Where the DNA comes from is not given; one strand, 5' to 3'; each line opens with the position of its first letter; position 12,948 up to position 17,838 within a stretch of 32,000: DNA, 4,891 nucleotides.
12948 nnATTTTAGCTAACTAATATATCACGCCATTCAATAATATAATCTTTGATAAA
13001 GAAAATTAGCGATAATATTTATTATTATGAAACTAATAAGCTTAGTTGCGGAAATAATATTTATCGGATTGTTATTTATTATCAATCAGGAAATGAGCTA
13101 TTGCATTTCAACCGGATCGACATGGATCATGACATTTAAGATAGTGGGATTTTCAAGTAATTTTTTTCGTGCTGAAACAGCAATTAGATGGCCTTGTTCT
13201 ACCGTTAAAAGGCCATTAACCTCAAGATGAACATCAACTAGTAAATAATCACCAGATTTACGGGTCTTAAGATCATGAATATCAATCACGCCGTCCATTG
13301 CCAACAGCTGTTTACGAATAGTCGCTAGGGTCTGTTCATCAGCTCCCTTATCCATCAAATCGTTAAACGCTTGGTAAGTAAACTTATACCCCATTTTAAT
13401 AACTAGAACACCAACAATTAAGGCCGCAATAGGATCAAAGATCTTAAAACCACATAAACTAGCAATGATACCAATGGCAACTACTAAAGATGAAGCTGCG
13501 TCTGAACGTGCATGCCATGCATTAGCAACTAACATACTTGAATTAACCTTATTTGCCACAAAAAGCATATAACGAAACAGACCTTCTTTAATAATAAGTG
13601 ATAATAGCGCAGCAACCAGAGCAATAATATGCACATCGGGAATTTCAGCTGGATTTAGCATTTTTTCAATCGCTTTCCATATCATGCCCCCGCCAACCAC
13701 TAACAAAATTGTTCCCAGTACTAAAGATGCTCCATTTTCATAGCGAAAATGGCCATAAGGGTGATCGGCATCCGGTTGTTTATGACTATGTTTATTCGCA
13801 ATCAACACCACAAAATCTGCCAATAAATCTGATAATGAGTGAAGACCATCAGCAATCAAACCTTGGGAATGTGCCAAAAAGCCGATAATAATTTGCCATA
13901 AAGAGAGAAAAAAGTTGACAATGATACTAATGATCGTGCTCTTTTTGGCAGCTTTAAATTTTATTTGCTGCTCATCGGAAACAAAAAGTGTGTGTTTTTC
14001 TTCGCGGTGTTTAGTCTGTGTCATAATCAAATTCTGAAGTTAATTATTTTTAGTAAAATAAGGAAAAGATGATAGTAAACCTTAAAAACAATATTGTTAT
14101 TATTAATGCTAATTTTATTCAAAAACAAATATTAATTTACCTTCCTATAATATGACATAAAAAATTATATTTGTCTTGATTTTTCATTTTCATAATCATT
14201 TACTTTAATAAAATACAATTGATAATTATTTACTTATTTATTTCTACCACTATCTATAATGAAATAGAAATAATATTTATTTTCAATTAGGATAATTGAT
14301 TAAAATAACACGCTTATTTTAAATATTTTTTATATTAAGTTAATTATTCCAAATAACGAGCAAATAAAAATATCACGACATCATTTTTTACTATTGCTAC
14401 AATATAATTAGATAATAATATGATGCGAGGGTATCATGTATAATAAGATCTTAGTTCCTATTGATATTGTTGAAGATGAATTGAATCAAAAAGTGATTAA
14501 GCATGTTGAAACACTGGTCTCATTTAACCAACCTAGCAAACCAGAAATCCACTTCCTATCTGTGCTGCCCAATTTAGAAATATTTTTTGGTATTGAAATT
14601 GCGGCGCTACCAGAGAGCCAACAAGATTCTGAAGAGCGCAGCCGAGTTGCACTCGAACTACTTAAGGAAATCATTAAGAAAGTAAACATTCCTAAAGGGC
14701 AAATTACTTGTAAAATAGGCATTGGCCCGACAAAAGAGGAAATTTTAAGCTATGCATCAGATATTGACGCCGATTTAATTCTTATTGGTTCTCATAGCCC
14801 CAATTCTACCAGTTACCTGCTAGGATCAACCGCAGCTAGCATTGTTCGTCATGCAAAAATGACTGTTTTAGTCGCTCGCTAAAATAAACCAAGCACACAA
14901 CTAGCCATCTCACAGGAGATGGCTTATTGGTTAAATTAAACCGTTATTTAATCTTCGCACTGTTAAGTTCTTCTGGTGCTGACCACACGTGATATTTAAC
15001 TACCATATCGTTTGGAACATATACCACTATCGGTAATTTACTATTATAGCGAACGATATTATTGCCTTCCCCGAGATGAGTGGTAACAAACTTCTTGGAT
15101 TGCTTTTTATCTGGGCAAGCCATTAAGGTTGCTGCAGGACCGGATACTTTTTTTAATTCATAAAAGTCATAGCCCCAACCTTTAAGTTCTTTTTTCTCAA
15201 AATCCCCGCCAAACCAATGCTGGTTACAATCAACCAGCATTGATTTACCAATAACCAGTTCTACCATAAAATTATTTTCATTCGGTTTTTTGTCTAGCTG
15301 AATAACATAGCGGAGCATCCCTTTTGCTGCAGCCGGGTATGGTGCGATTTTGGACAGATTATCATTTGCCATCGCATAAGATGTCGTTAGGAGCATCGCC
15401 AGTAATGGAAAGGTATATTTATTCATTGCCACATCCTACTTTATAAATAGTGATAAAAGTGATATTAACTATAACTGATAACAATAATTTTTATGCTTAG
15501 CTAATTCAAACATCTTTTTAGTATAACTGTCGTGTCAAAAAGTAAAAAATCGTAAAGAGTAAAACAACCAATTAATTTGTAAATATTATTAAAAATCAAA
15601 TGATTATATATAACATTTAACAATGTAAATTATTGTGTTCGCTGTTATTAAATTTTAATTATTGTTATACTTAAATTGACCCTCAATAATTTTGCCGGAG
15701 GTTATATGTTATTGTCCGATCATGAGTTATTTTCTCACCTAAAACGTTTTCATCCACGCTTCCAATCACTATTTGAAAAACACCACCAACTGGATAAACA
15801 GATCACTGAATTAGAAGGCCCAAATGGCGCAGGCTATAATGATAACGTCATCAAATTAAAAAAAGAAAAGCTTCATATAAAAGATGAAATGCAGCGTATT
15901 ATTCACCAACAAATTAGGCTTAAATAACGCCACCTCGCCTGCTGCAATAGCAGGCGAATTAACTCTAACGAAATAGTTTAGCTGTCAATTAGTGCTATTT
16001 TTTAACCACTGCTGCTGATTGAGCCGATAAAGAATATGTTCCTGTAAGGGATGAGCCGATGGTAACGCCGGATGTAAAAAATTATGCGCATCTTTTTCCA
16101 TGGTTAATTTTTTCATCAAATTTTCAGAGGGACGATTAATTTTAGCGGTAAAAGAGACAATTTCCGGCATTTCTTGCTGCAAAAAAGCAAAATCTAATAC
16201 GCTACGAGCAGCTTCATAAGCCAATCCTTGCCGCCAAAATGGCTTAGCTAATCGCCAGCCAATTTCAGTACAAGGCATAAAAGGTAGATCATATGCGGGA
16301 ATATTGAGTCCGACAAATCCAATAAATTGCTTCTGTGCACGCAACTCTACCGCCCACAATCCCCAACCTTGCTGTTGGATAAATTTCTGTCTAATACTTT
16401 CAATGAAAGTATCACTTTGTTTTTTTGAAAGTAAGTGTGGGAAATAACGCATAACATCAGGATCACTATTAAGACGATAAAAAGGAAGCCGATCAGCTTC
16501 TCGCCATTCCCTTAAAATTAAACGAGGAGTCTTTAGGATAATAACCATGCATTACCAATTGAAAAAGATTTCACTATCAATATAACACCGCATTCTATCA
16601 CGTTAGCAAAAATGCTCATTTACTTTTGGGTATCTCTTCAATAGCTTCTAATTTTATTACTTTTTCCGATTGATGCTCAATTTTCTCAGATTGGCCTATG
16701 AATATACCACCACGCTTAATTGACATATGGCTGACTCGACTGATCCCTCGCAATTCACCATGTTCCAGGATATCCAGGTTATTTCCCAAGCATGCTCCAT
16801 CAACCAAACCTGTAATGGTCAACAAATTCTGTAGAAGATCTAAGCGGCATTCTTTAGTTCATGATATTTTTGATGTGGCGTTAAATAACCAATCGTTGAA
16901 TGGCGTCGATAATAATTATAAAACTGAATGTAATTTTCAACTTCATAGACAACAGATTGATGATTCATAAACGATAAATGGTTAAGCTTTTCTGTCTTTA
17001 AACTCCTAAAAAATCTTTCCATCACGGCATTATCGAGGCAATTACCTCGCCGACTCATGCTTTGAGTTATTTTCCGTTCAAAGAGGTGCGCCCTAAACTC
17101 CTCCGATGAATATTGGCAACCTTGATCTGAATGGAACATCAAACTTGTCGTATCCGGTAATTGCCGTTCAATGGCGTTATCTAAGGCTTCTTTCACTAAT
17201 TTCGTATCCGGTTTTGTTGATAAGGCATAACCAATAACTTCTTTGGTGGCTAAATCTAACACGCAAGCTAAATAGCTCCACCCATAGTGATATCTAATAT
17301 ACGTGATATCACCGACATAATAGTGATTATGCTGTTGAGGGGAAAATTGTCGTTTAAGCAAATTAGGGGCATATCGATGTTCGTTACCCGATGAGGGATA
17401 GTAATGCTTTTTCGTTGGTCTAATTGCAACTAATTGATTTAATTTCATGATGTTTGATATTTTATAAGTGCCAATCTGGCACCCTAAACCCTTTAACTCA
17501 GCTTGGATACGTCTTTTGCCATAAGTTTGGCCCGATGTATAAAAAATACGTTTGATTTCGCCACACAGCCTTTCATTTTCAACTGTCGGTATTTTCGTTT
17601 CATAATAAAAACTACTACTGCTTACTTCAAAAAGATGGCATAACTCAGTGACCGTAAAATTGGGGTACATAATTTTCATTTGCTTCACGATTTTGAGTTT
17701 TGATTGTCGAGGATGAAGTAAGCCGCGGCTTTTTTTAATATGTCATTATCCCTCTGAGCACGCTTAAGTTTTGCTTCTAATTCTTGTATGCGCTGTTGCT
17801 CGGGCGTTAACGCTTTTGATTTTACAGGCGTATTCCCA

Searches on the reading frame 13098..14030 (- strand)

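Call 69: search_protein_families(library=pfam, proteins=[window:13098-14030:-], max_evalue=0.00001)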
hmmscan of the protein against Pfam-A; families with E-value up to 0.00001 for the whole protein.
window:13098-14030:- (310 aa): 2 families
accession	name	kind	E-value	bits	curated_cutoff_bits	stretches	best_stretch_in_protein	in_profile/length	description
PF01545.26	Cation_efflux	-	1.4e-48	165.8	26.6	1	33-226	2-198/198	Cation efflux family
PF16916.11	ZT_dimer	-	2.5e-21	75.9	26.7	1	231-306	2-77/78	Dimerisation domain of Zinc Transporter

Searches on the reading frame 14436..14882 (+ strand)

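Call 69: search_protein_families(library=pfam, proteins=[window:14436-14882:+], max_evalue=0.00001)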
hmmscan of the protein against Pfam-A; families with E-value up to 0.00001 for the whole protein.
window:14436-14882:+ (148 aa): 1 family
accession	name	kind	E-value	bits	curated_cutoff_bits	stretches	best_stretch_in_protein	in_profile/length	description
PF00582.32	Usp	-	2.8e-18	67.3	24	1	1-148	1-141/141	Universal stress protein family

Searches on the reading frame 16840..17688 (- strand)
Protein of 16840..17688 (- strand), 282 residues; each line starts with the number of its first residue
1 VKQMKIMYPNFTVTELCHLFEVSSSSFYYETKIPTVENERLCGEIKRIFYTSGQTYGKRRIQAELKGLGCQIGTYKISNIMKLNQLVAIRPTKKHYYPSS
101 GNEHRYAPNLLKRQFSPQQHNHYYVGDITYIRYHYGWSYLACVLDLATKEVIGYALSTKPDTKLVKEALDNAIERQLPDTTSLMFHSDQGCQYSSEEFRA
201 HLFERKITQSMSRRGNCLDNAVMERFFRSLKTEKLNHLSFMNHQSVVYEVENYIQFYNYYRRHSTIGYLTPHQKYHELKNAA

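Call 69: search_protein_families(library=pfam, proteins=[window:16840-17688:-], max_evalue=0.00001)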
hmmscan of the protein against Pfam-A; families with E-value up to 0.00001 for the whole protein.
window:16840-17688:- (282 aa): 4 families
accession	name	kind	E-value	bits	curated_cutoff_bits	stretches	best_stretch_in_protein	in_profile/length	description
PF00665.32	rve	-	8.2e-22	77.8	32.6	1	118-217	2-102/102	Integrase core domain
PF13683.12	rve_3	-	2.4e-14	53.3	26.5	1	206-271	2-67/67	Integrase core domain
PF13276.12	HTH_21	-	3.9e-11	43.5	28.1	1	39-94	4-60/60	HTH-like domain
PF13333.12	rve_2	-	1.7e-09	38.1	22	1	224-273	1-50/56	Integrase core domain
